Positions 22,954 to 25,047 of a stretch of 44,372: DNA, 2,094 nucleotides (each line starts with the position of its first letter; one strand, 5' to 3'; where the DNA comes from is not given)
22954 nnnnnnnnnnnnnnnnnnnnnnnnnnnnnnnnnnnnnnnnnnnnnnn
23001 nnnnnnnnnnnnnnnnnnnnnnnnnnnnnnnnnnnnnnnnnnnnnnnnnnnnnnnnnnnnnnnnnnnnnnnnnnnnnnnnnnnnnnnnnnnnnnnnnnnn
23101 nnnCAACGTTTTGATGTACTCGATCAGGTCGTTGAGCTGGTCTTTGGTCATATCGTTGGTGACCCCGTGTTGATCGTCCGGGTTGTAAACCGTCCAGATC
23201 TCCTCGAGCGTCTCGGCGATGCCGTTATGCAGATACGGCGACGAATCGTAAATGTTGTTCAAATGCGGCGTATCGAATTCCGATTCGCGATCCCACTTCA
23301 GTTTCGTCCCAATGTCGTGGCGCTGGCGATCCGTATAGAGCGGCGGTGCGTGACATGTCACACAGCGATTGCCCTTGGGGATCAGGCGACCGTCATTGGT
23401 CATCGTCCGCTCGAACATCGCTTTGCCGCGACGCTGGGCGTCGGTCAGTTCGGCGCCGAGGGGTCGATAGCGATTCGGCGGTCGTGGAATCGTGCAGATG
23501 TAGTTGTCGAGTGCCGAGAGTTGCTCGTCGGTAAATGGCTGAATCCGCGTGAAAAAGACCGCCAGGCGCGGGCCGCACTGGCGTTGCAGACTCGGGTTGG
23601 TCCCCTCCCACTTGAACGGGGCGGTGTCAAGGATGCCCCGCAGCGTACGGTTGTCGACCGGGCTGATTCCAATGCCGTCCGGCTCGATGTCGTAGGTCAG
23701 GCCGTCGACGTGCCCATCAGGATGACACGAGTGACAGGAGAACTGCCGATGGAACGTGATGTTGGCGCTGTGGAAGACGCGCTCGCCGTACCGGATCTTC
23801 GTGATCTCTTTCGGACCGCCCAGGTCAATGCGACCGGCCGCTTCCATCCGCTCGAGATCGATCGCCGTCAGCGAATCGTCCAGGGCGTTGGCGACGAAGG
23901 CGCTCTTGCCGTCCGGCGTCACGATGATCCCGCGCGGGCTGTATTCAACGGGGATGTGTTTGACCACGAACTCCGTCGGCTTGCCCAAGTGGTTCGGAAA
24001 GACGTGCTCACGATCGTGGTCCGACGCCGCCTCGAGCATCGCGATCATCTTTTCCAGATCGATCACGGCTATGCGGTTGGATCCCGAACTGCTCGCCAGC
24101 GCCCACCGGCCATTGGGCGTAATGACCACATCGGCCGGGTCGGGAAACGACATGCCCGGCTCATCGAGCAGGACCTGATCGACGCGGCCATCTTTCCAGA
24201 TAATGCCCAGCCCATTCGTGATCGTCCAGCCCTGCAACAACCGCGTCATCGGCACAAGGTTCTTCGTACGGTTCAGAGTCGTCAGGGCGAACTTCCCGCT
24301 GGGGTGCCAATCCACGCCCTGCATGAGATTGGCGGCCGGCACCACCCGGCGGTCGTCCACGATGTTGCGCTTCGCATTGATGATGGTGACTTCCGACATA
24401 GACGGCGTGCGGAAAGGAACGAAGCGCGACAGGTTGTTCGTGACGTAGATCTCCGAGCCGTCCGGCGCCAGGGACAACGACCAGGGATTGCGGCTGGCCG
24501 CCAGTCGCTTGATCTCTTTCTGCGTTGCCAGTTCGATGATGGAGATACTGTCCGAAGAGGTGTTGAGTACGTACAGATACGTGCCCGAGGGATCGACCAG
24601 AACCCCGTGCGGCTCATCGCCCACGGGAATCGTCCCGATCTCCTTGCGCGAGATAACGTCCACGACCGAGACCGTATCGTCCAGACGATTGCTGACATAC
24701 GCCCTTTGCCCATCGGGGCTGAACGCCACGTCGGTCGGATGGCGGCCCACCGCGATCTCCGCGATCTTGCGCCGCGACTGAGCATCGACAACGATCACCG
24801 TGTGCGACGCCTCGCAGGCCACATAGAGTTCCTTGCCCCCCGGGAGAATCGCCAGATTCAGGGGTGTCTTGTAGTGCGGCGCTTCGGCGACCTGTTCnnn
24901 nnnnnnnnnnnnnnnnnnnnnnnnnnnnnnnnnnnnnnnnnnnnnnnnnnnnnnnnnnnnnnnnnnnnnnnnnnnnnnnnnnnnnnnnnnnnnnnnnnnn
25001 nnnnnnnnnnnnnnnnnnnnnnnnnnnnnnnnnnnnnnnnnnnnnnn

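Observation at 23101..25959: Unusual fusion: duplicated tetrahaem module + YVTN beta-propeller + di-haem cytochrome c peroxidase/MauG-like domain in one 952-aa polypeptide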

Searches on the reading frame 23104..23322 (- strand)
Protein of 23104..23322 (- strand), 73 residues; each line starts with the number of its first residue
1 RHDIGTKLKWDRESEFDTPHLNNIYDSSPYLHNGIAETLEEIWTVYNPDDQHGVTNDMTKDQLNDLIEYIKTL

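Call 47: search_solved_structures(query=window:23104-23322:-, max_evalue=10, show_alignments=5)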
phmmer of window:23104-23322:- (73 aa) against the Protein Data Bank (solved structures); distinct sequences matched with E-value up to 10: 25.
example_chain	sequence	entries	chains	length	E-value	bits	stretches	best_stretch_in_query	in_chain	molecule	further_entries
5c2v_C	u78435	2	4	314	3.4e-10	43.5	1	11-73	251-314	HYDRAZINE SYNTHASE GAMMA SUBUNIT | Hypothetical (Di heme) protein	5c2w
6e1c_A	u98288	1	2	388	0.0039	21.1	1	14-48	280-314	Di-heme enzyme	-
1iqc_A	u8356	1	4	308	0.036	18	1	14-73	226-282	di-heme peroxidase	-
4b2n_A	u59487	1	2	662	0.043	17.8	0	10-51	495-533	70 KDA PROTEIN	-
6nx0_A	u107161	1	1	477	0.15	16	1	3-48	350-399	Di-haem cytochrome c peroxidase family protein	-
6qkn_A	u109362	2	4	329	0.38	14.8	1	9-71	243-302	Cytochrome-c peroxidase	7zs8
6fu3_A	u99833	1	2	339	0.39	14.7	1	9-71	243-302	Protein CcpR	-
1nml_A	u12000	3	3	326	0.53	14.3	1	16-73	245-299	di-haem cytochrome c peroxidase | Cytochrome c peroxidase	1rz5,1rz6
6q1f_e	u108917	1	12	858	0.8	13.8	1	4-52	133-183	Large structural phosphoprotein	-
4y5r_A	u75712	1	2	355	0.82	13.7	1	14-47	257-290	Methylamine utilization protein MauG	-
3rn0_A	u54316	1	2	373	0.84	13.7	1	14-47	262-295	Methylamine utilization protein MauG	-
3rn1_A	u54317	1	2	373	0.86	13.7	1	14-47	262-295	Methylamine utilization protein MauG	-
4l1q_A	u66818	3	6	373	0.86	13.7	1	14-47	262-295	Methylamine utilization protein MauG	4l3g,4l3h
3l4m_A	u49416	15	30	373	0.87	13.7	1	14-47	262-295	Methylamine utilization protein mauG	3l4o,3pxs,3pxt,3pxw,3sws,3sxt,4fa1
3rlm_A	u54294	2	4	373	0.87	13.7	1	14-47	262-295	Methylamine utilization protein MauG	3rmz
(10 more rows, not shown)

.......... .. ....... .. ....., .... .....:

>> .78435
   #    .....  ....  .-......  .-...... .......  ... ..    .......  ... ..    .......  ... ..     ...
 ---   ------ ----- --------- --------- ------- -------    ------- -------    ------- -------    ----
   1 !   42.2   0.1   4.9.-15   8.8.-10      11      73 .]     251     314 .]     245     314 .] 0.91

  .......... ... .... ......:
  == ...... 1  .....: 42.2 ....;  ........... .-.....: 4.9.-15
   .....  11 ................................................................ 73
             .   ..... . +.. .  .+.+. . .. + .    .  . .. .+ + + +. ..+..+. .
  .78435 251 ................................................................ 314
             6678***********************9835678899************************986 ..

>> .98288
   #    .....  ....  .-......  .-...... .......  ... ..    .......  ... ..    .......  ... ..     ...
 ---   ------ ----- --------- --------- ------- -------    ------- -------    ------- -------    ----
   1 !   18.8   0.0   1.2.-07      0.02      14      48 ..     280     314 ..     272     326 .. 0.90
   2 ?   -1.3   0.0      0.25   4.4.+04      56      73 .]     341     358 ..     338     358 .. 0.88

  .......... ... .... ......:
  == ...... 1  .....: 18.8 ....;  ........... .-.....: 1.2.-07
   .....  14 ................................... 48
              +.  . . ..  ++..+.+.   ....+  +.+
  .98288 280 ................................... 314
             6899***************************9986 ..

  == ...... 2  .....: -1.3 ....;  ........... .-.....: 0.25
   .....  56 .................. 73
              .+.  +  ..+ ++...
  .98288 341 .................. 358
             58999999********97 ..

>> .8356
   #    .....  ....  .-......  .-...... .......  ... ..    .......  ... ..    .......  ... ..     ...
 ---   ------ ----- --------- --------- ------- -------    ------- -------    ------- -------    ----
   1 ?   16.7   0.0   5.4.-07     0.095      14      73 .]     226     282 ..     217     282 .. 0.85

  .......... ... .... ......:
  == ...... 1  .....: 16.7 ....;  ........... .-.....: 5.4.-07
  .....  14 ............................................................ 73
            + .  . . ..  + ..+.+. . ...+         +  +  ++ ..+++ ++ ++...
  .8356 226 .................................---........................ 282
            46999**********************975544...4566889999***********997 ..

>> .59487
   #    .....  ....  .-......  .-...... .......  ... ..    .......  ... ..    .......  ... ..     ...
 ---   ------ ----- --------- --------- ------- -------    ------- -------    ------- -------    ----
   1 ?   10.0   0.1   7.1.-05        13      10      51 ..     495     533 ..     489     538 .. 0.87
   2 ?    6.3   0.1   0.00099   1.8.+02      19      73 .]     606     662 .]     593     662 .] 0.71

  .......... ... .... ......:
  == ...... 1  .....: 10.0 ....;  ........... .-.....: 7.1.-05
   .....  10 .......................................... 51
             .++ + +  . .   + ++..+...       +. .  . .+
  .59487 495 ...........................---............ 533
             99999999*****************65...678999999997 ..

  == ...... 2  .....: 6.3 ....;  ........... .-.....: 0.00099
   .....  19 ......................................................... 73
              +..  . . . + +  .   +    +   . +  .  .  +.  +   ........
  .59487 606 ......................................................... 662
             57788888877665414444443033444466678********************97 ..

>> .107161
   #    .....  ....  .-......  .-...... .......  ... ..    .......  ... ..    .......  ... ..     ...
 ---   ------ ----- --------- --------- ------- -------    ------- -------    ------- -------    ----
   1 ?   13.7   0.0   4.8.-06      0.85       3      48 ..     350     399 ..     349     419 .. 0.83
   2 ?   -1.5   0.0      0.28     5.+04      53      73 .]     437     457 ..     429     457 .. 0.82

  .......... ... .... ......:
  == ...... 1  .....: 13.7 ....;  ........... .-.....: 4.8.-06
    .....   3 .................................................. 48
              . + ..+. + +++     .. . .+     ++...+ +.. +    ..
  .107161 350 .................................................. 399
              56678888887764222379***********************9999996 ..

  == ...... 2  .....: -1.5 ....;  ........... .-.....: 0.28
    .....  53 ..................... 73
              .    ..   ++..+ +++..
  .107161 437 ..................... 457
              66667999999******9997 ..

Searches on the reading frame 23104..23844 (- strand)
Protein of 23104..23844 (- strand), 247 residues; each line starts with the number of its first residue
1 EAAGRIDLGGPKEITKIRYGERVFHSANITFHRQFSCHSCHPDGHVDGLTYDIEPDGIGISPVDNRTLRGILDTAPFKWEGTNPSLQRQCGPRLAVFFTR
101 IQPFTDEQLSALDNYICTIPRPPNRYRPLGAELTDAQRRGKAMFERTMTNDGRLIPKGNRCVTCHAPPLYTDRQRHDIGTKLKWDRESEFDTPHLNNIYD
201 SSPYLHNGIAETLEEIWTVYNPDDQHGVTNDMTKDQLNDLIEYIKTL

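Call 44: search_solved_structures(query=window:23104-23844:-, max_evalue=1, show_alignments=5)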
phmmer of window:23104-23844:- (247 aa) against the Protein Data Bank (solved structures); distinct sequences matched with E-value up to 1: 31.
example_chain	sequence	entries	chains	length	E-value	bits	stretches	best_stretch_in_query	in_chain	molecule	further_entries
5c2v_C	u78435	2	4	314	2.3e-23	86.2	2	14-180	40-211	HYDRAZINE SYNTHASE GAMMA SUBUNIT | Hypothetical (Di heme) protein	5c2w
6nx0_A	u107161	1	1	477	3.1e-06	30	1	121-222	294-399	Di-haem cytochrome c peroxidase family protein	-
6e1c_A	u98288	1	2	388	3.5e-06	29.9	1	187-222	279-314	Di-heme enzyme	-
6v59_A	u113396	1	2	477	1.9e-05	27.5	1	121-218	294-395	Di-haem cytochrome c peroxidase family protein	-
9qdt_A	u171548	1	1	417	4.5e-05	26.2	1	11-92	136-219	Probable cytochrome c peroxidase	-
1iqc_A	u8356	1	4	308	9.7e-05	25.1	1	185-247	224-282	di-heme peroxidase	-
3o5c_A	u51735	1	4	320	0.0011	21.7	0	13-148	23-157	Cytochrome c551 peroxidase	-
1zzh_A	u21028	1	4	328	0.0012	21.5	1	16-92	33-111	cytochrome c peroxidase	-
3hq6_A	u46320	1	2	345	0.0015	21.2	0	9-118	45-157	Cytochrome c551 peroxidase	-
2c1u_A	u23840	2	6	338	0.0017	21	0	9-92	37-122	DI-HAEM CYTOCHROME C PEROXIDASE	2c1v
3hq7_A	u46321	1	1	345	0.0018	21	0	9-118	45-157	Cytochrome c551 peroxidase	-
3hq9_A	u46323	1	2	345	0.0019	20.9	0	9-117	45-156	Cytochrome c551 peroxidase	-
3hq8_A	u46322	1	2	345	0.0033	20.1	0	9-95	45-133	Cytochrome c551 peroxidase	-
1nml_A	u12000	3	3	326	0.017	17.8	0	187-247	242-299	di-haem cytochrome c peroxidase | Cytochrome c peroxidase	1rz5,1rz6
6qkn_A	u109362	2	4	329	0.025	17.2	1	172-245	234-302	Cytochrome-c peroxidase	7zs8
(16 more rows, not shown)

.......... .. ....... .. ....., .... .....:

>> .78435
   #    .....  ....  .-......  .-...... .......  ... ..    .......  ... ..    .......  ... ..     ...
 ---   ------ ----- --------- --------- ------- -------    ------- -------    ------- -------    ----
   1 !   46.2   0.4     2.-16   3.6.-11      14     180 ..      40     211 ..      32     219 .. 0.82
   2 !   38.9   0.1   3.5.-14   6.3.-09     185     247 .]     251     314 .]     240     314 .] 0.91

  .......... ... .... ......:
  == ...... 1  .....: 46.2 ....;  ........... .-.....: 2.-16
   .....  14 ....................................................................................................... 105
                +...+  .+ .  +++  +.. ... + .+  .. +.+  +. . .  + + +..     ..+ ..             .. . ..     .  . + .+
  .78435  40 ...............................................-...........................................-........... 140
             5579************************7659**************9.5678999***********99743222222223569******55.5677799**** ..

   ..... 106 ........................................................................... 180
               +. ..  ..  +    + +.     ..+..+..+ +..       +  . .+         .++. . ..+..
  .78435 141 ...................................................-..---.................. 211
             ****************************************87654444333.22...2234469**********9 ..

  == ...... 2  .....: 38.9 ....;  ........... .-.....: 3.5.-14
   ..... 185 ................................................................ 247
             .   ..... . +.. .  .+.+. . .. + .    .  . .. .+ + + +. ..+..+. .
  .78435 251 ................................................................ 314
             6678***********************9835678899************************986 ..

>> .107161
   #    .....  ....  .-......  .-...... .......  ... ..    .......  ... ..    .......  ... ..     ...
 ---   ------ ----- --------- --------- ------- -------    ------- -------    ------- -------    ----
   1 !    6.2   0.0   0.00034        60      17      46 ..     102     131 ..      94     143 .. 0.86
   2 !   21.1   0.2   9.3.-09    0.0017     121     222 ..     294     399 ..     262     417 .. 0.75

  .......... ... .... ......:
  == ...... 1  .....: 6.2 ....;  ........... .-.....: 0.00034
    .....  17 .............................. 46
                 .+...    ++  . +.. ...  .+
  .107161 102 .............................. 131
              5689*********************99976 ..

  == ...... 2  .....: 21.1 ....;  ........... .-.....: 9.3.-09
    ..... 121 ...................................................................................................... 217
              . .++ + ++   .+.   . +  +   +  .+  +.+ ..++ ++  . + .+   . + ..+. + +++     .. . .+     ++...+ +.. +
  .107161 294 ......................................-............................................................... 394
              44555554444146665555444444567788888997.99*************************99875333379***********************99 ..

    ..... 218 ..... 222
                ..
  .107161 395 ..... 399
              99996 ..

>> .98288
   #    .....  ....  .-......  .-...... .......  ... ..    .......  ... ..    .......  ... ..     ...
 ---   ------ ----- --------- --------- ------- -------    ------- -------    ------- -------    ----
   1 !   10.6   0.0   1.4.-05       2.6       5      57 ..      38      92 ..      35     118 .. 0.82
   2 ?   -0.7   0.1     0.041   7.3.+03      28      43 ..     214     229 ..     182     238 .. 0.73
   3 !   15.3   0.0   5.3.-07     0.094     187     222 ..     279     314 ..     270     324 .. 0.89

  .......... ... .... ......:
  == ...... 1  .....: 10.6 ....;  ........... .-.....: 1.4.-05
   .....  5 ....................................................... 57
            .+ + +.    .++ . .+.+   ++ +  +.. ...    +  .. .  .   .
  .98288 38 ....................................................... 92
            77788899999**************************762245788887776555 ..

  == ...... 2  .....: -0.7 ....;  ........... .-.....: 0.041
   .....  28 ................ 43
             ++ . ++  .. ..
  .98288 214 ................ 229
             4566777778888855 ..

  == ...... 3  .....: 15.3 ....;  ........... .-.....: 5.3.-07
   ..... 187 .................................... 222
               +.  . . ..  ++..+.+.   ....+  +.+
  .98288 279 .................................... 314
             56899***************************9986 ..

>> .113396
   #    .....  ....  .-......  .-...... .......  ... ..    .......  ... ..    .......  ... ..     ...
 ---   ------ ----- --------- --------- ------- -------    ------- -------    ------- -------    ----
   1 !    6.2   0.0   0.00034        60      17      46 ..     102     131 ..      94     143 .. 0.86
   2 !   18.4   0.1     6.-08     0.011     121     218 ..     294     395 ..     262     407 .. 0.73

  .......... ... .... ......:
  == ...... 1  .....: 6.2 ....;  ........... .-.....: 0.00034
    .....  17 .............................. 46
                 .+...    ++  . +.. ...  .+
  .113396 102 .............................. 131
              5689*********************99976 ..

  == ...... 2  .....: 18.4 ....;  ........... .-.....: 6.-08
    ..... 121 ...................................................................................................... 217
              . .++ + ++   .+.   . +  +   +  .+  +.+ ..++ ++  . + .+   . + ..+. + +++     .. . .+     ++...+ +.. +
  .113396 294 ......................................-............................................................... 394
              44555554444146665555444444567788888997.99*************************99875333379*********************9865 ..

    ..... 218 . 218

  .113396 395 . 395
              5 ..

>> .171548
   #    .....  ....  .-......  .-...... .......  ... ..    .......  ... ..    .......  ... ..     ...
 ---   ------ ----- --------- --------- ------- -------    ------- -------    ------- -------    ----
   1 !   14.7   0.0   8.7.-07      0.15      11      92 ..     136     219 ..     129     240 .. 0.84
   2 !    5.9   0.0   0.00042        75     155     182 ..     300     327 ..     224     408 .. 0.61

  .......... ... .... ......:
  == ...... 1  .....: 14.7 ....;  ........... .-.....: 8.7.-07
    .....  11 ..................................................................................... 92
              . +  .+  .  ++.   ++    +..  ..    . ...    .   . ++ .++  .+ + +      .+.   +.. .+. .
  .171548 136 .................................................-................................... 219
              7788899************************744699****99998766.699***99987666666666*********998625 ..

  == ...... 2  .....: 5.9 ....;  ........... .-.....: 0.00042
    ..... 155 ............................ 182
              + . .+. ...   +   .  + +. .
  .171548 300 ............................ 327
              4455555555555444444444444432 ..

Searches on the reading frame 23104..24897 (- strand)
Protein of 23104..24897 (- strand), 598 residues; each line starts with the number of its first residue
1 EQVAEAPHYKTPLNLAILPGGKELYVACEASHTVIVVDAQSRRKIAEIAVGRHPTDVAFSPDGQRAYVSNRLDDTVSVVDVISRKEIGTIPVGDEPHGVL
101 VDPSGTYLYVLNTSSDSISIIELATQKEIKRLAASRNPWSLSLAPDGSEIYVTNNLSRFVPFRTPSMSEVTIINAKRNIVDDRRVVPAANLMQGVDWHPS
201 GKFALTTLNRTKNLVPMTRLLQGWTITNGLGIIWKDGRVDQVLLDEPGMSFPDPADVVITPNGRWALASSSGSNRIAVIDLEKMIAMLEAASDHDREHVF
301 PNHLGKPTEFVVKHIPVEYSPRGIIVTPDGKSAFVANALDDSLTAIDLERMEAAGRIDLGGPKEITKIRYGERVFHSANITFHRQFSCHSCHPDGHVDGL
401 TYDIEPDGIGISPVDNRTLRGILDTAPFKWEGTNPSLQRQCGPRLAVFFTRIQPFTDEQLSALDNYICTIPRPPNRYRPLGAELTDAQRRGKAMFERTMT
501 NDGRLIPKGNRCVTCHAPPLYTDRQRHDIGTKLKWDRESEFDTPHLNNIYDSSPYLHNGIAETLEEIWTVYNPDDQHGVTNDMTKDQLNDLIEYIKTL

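Call 35: search_protein_representatives(protein=window:23104-24897:-)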
Query: 598 residues. Proteins with E-value up to 0.001 (for the whole library): 70013; up to 1e-10: 30741; up to 1e-30: 4022. The best 150 are listed.
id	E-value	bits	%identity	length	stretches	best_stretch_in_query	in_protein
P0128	0.0e+00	1047.0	73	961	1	5-598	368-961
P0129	4.5e-253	857.5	63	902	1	3-598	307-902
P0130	9.5e-253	856.5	70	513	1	88-598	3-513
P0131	4.7e-218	741.9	40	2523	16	21-155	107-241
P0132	8.8e-209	711.3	67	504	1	6-456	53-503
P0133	4.3e-195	666.1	51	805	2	6-546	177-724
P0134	1.1e-182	625.1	47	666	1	8-598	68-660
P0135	9.7e-167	572.4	36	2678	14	25-155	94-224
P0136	5.3e-166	570.0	35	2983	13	24-160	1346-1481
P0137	3.3e-161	554.2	43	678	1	8-598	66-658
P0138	2.3e-157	541.5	44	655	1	4-597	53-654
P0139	2.4e-153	528.2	43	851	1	3-598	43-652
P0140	1.6e-152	525.5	44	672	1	8-598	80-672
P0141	1.1e-151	522.7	42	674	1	7-596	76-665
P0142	1.8e-151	522.0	34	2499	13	24-159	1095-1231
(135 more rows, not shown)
